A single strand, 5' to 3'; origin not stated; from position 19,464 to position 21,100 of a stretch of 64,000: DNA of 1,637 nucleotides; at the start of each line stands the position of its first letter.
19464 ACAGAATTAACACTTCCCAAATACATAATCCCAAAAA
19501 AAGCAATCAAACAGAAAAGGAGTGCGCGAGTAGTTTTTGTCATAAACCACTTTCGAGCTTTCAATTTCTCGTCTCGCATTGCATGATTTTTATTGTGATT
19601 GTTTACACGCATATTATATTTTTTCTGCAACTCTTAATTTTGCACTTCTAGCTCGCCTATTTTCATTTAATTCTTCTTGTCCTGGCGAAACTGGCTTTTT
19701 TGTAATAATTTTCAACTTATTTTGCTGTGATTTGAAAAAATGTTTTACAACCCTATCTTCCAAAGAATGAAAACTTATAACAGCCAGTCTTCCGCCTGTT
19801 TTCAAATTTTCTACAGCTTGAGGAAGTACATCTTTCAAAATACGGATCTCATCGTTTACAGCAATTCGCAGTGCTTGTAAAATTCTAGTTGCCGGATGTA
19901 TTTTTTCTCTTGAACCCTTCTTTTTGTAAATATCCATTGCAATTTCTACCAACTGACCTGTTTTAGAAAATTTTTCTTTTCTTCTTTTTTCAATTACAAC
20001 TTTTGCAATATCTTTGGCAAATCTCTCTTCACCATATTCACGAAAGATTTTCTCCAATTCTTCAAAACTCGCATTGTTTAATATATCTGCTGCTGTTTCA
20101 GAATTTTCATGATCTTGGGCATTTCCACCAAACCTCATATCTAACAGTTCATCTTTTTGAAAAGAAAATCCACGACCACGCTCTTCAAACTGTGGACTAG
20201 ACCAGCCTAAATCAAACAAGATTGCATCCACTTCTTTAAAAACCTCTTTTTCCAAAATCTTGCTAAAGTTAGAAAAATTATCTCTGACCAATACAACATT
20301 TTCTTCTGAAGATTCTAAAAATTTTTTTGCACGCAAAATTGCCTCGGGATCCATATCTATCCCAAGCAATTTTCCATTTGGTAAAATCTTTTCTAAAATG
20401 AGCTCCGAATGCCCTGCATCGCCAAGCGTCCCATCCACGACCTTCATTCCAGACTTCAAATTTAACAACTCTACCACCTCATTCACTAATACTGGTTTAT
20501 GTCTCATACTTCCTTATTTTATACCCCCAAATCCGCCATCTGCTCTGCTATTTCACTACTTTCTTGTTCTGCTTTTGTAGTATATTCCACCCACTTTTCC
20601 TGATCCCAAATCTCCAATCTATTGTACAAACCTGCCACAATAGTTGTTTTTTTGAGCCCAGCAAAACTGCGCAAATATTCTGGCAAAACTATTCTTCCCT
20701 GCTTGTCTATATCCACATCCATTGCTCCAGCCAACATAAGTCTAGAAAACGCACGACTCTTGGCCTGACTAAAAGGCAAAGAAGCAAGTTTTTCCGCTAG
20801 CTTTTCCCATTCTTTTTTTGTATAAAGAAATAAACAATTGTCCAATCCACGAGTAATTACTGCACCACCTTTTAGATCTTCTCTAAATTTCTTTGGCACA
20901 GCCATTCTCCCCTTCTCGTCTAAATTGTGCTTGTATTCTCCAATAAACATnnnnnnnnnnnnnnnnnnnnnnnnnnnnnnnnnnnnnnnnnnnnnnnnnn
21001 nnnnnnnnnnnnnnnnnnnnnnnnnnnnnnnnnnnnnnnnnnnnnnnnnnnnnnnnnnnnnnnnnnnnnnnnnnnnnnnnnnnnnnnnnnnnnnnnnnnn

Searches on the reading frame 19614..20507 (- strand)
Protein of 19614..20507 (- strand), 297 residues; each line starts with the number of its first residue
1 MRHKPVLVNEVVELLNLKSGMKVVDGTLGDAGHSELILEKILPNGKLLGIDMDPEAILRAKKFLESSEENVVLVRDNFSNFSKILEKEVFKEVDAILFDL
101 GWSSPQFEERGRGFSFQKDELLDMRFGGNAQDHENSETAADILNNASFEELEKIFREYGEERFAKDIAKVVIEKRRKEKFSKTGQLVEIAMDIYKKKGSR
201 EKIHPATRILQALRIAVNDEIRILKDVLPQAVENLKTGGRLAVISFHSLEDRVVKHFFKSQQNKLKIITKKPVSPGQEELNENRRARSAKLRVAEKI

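Call 54: search_protein_families(library=pfam, proteins=[window:19614-20507:-], max_evalue=0.0001)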
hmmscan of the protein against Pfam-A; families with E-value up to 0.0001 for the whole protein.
window:19614-20507:- (297 aa): 2 families
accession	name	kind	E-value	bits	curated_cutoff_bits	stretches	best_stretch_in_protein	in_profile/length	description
PF01795.25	Methyltransf_5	-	4.8e-103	345.3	27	1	2-297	3-309/309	MraW methylase family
PF13847.12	Methyltransf_31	-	2.3e-07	31.1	27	1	18-90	2-75/145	Methyltransferase domain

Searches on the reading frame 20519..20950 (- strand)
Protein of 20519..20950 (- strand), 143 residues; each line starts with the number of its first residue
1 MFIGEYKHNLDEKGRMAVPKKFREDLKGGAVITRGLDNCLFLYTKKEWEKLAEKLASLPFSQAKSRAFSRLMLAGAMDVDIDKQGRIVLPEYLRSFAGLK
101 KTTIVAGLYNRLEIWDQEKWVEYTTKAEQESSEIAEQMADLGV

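Call 54: search_protein_families(library=pfam, proteins=[window:20519-20950:-], max_evalue=0.0001)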
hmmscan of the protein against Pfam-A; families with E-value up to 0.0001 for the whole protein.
window:20519-20950:- (143 aa): 1 family
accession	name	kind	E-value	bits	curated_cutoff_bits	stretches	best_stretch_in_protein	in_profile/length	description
PF02381.23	MraZ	-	5.8e-44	148.4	23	2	1-70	1-71/72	MraZ protein, putative antitoxin-like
